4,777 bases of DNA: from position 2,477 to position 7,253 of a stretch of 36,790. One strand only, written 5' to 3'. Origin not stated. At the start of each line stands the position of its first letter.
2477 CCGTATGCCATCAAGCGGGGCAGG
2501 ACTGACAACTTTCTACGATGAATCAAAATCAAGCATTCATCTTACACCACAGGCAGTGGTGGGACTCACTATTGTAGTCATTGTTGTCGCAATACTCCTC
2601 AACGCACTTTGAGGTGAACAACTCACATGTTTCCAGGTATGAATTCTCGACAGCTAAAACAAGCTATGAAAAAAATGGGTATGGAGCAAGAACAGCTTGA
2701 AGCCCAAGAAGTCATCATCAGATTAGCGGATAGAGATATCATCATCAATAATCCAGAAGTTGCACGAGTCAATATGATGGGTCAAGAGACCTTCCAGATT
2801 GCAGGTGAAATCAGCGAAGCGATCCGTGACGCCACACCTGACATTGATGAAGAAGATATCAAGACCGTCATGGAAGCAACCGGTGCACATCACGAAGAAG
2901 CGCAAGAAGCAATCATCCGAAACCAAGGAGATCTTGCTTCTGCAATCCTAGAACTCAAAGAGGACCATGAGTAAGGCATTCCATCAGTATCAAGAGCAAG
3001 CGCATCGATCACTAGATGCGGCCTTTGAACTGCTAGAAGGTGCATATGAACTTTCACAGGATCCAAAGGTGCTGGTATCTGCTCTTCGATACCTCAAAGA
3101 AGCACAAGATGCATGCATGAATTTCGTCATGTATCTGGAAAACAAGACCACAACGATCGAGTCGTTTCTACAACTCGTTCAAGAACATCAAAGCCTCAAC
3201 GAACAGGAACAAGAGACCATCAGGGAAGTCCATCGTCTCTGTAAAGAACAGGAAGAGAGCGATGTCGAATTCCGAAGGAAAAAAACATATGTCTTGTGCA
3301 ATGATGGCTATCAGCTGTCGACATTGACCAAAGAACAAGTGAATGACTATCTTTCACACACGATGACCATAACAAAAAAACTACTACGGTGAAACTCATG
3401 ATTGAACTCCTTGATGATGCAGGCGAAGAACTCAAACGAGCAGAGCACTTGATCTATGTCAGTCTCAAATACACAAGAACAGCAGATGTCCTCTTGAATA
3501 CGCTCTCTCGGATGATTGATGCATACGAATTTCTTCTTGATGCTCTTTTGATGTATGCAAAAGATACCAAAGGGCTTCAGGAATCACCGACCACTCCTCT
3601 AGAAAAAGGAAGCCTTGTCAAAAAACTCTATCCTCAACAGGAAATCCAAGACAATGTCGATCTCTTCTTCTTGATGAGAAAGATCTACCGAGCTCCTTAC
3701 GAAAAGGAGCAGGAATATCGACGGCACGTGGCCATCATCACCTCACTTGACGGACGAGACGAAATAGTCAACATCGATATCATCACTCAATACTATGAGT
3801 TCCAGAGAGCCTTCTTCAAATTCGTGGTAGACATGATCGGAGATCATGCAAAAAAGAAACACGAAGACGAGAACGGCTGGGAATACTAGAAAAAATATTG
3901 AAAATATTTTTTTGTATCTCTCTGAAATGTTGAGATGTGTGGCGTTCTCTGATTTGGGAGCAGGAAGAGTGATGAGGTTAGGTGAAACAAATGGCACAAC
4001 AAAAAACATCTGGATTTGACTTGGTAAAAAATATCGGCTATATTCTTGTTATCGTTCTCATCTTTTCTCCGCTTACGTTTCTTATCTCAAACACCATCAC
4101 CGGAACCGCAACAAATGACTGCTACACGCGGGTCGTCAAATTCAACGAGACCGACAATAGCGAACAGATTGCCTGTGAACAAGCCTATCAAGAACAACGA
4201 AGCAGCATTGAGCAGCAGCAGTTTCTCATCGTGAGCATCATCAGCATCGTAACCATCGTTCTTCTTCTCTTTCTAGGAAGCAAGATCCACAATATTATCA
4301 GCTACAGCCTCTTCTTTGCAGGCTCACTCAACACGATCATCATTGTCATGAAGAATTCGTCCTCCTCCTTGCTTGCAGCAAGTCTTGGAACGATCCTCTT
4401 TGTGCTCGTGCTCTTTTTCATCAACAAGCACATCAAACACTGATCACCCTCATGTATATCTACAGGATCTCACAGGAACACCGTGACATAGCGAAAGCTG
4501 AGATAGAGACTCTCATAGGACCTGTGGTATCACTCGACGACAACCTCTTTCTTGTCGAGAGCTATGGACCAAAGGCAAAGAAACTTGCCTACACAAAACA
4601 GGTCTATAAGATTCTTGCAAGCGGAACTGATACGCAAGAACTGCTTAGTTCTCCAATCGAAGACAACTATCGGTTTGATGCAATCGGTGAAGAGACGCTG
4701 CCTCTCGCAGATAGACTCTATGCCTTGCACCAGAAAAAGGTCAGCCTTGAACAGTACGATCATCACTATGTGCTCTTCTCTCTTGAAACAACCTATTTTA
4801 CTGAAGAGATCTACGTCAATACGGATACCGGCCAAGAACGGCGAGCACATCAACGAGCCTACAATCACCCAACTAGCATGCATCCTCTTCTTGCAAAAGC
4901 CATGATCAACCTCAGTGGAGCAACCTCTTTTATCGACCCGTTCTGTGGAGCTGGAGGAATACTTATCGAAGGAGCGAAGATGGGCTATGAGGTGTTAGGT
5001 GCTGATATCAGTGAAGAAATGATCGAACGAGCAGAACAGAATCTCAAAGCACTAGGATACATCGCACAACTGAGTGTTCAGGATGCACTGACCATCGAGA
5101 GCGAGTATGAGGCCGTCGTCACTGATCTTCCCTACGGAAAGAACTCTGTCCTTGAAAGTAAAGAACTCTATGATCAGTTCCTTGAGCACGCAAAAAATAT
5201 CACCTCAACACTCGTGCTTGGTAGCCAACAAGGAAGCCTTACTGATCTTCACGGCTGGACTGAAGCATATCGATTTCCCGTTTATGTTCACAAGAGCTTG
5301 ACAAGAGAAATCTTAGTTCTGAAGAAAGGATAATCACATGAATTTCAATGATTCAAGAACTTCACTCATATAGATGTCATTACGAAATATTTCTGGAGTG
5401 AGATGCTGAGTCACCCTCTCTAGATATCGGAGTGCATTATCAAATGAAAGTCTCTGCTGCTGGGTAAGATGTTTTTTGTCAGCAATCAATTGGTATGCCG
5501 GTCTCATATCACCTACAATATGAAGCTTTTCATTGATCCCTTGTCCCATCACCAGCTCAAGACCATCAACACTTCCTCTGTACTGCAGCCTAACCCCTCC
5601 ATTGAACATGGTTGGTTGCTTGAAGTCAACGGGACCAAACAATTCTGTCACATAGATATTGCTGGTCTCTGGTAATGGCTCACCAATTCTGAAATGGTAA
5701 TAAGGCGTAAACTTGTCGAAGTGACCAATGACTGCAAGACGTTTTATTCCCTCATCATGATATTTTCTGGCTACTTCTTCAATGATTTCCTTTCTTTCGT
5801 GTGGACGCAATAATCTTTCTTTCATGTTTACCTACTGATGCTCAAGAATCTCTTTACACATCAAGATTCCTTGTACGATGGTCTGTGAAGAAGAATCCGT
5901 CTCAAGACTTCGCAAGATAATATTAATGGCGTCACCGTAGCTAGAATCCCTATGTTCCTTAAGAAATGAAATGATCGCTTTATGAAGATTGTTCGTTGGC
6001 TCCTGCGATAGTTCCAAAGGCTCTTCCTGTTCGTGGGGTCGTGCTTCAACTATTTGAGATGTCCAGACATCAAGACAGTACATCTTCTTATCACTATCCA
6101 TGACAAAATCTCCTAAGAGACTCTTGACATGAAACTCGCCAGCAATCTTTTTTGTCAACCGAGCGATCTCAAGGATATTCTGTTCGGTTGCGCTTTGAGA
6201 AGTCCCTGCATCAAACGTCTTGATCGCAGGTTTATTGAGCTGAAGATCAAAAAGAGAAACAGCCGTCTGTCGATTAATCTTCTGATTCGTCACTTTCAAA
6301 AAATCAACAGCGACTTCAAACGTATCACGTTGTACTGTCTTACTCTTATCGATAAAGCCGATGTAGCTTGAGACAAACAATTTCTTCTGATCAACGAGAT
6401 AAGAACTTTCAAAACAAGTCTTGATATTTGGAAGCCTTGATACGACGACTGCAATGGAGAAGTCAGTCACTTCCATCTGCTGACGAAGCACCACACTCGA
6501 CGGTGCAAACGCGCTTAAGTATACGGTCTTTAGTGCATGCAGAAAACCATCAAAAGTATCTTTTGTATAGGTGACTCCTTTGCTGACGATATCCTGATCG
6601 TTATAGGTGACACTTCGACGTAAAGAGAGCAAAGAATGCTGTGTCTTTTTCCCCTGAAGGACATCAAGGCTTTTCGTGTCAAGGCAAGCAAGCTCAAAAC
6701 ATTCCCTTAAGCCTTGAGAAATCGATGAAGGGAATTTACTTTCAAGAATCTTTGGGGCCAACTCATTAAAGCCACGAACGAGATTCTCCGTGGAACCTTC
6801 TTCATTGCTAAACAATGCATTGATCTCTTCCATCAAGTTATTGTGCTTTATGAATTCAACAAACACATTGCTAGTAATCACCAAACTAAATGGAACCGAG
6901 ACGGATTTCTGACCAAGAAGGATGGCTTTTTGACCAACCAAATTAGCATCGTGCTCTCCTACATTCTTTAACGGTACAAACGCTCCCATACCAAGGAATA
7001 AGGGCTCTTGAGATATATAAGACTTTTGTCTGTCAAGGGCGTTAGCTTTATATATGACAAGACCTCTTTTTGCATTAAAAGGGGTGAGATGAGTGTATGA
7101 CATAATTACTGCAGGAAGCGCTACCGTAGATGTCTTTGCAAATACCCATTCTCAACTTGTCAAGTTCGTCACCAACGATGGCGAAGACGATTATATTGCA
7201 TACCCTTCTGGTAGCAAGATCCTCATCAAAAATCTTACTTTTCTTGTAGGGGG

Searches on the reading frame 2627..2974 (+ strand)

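Call 50: search_protein_families(library=pfam, proteins=[window:2627-2974:+], max_evalue=0.001)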
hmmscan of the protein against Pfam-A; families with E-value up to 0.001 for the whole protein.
window:2627-2974:+ (115 aa): 2 families
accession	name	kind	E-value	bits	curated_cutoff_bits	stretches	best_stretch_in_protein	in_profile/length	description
PF01849.23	NAC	-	4e-15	55.9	21.3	1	8-64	2-56/57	NAC domain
PF19026.7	UBA_HYPK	-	0.00055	19.7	27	1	73-109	3-39/41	HYPK UBA domain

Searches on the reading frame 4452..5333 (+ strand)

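Call 50: search_protein_families(library=pfam, proteins=[window:4452-5333:+], max_evalue=0.001)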
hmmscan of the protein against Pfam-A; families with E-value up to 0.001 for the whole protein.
window:4452-5333:+ (293 aa): 9 families
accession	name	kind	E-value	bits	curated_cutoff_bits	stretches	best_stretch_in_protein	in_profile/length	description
PF01170.24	UPF0020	-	7.2e-23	81.7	22.3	1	134-255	3-164/197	RMKL-like, methyltransferase domain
PF13847.12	Methyltransf_31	-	1.2e-09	38.5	27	1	156-221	3-72/145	Methyltransferase domain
PF13649.12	Methyltransf_25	-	1.8e-07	32.2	27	1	164-220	5-66/97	Methyltransferase domain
PF01555.25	N6_N4_Mtase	-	8.1e-06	26.4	26.7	1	111-195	134-220/221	DNA methylase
PF09445.16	Methyltransf_15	-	2.8e-05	24.2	22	1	159-204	3-48/165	RNA cap guanine-N2 methyltransferase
PF08241.18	Methyltransf_11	-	8.7e-05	23.5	21.2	1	165-214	5-53/95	Methyltransferase domain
PF11599.14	AviRa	-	0.00032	20.7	25.7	0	158-202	53-101/232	RRNA methyltransferase AviRa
PF02086.21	MethyltransfD12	-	0.00038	20.7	22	1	156-200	20-64/253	D12 class N6 adenine-specific DNA methyltransferase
PF08242.18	Methyltransf_12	-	0.00046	21.3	30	0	165-205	5-47/98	Methyltransferase domain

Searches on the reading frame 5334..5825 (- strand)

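Call 50: search_protein_families(library=pfam, proteins=[window:5334-5825:-], max_evalue=0.001)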
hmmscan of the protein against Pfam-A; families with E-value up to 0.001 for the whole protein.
window:5334-5825:- (163 aa): 1 family
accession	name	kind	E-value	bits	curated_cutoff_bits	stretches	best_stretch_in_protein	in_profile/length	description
PF23606.1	HEAT_ULK4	-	0.00094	19.1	27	0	102-161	4-63/201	Serine/threonine-protein kinase ULK4-like, HEAT repeats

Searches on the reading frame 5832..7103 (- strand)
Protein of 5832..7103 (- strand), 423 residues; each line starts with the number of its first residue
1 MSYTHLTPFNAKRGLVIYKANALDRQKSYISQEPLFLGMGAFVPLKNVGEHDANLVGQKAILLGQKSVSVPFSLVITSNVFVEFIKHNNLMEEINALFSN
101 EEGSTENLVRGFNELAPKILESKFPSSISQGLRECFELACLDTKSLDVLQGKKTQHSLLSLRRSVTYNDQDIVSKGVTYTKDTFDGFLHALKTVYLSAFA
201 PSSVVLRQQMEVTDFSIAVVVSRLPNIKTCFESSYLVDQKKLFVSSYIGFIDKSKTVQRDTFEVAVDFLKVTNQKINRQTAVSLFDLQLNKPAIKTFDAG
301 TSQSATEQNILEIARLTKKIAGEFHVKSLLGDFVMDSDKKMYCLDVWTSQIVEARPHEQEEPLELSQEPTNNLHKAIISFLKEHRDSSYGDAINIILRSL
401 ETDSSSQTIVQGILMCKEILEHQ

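Call 50: search_protein_families(library=pfam, proteins=[window:5832-7103:-], max_evalue=0.001)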
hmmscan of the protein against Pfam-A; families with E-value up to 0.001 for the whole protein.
window:5832-7103:- (423 aa): 1 family
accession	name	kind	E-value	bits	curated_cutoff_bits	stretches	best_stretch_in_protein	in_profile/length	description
PF01326.24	PPDK_N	-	4.4e-14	52.9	27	1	51-336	7-295/328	Pyruvate phosphate dikinase, AMP/ATP-binding domain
